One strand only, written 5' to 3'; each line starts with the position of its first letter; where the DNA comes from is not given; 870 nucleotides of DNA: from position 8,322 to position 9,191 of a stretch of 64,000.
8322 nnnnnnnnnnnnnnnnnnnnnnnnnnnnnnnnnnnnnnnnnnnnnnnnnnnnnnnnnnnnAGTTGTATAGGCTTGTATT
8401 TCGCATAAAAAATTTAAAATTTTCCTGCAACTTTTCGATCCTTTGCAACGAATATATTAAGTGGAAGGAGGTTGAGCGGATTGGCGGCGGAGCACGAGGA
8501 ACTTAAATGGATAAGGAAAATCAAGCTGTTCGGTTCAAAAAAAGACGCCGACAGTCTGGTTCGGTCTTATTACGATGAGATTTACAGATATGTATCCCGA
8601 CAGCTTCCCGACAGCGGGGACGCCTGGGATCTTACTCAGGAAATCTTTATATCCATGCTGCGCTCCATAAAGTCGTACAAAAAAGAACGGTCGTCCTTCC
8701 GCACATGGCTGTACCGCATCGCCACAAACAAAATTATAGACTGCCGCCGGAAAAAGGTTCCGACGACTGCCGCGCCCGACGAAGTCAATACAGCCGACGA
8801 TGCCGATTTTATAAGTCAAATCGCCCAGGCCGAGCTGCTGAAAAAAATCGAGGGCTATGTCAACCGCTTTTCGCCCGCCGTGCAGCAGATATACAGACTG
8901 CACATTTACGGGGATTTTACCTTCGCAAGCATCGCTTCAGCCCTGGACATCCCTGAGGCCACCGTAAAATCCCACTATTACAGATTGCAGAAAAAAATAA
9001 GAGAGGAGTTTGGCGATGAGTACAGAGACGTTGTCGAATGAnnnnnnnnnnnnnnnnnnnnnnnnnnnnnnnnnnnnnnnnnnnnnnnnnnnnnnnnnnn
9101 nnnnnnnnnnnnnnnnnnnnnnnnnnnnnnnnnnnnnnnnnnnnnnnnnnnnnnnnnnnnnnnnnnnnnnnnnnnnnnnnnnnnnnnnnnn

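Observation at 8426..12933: ECF sigma factor operon with a polytopic candidate anti-sigma and an ABC ATPase plus two large membrane proteins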

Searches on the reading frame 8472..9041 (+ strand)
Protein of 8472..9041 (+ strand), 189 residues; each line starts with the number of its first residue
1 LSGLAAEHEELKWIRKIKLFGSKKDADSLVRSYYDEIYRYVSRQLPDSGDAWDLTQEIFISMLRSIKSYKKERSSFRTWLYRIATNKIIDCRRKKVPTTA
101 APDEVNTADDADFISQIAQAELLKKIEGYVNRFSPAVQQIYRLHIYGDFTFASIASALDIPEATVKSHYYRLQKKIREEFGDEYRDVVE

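Call 4: search_protein_families(library=pfam, proteins=[window:8472-9041:+], max_evalue=1)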
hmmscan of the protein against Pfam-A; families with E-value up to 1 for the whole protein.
window:8472-9041:+ (189 aa): 5 families
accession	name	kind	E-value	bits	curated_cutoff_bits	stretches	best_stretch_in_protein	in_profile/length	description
PF04542.20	Sigma70_r2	-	4.1e-20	71.8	24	1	29-95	1-68/71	Sigma-70 region 2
PF08281.18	Sigma70_r4_2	-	1.1e-07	31.8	25.7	1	129-171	7-49/54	Sigma-70, region 4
PF07638.17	Sigma70_ECF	-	0.00023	21.6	21.1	1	13-178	7-181/185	ECF sigma factor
PF00196.25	GerE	-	0.00025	21.1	23.5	1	152-176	21-45/57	Bacterial regulatory proteins, luxR family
PF04545.22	Sigma70_r4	-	0.0036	17.2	24.1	1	139-177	11-49/50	Sigma-70, region 4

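Call 5: search_protein_families(library=ncbifam, proteins=[window:8472-9041:+], max_evalue=1)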
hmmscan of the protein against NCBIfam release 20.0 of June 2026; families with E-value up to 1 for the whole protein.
window:8472-9041:+ (189 aa): 91 families (the best 25 are shown)
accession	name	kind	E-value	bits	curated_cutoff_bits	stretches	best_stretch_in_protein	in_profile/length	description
TIGR02937.1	sigma70-ECF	superfamily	1.5e-26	93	42.9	1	26-179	3-164/165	sigma-70 family RNA polymerase sigma factor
NF007223.0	PRK09641.1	equivalog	1.1e-22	80.8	209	1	12-181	7-185/187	RNA polymerase sigma factor SigW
NF009166.1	PRK12513.1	equivalog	1.4e-22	80.3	206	1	24-182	22-188/193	RNA polymerase sigma factor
TIGR02952.1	Sig70_famx2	equivalog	2.5e-22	79.6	206.45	1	29-177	16-167/170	ECF subfamily RNA polymerase sigma factor, BldN family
TIGR02985.1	Sig70_bacteroi1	subfamily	2.3e-21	76.7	126.4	1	28-179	5-161/162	RNA polymerase sigma-70 factor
TIGR02950.1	SigM_subfam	subfamily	9.5e-21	74.3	147.95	1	27-178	3-156/159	RNA polymerase sigma factor, SigM family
TIGR02948.1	SigW_bacill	equivalog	2.2e-20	73.5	243.1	1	12-181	7-185/187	RNA polymerase sigma factor SigW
NF007216.0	PRK09638.1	equivalog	3.2e-19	69.4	194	1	8-182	3-176/180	RNA polymerase sigma factor SigY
NF008888.0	PRK11922.1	equivalog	6.5e-19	68.5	204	1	20-183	26-199/231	RNA polymerase sigma factor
NF009195.0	PRK12543.1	subfamily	8.6e-18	64.5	197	1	7-180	4-178/192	RNA polymerase sigma factor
TIGR02959.1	SigZ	equivalog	2e-17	63.5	168.65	1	32-180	3-148/170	RNA polymerase sigma factor SigZ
NF007215.0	PRK09637.1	equivalog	2.8e-17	63.3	212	1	29-180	6-154/181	RNA polymerase sigma factor SigZ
NF009172.0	PRK12519.1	subfamily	3.8e-17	62.5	222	1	31-181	36-190/194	RNA polymerase sigma factor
NF006930.0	PRK09415.1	subfamily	7.7e-17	61.7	198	1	26-180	18-175/179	RNA polymerase factor sigma C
NF007229.0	PRK09647.1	equivalog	1.1e-16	60.8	265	1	27-182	47-204/220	RNA polymerase sigma factor SigE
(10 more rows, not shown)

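Call 78: search_solved_structures(query=window:8481-9041:+, max_evalue=0.001)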
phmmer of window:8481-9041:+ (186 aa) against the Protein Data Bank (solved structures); distinct sequences matched with E-value up to 0.001: 20.
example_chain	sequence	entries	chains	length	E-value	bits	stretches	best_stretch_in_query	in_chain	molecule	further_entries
5wuq_A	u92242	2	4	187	9.2e-14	54.9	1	11-179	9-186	ECF RNA polymerase sigma factor SigW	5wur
9m9d_F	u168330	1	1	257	1e-12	51.5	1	23-175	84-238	ECF RNA polymerase sigma factor SigE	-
9m9e_F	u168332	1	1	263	1.1e-12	51.4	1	23-175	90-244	ECF RNA polymerase sigma factor SigE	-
9m98_F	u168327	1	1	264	1.1e-12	51.4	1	23-175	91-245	ECF RNA polymerase sigma factor SigE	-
8z6g_B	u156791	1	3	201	2.3e-11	47.1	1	8-176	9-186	RNA polymerase sigma factor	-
6in7_B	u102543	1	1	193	2.8e-11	46.8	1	8-174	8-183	RNA polymerase sigma-H factor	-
1or7_A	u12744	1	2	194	7e-11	45.5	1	18-173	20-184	RNA polymerase sigma-E factor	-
6jbq_F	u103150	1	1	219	1e-10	45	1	18-173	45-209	ECF RNA polymerase sigma-E factor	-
5zx2_F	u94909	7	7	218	4.1e-09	39.8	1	31-183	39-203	ECF RNA polymerase sigma factor SigH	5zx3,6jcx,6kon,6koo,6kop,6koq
6jcy_F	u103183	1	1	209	7.2e-09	39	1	31-183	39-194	ECF RNA polymerase sigma factor SigH,ECF RNA polymerase sigma factor SigE,ECF RNA polymera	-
2map_A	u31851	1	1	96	2.2e-08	37.4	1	18-84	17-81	RNA polymerase sigma factor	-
2mao_A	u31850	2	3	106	2.8e-08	37.1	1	18-84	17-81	RNA polymerase sigma factor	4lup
5or5_A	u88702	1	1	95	9.2e-08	35.4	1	18-84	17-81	ECF RNA polymerase sigma-E factor,ECF RNA polymerase sigma factor SigW,ECF RNA polymerase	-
6dxo_A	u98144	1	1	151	2.6e-07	33.9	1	26-89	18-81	RNA polymerase ECF-subfamily sigma factor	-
6dv9_F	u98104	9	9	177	3e-07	33.7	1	23-171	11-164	ECF RNA polymerase sigma factor SigL | RNA polymerase sigma factor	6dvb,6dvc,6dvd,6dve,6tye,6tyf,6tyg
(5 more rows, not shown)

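Call 82: search_protein_families(library=padloc, proteins=[window:8481-9041:+], max_evalue=0.01)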
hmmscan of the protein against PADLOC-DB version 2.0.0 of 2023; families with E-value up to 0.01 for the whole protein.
window:8481-9041:+ (186 aa): 1 family
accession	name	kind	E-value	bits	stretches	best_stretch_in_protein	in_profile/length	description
PDLC01851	CARF3--CARF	-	0.0091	13.4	0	109-178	188-257/279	-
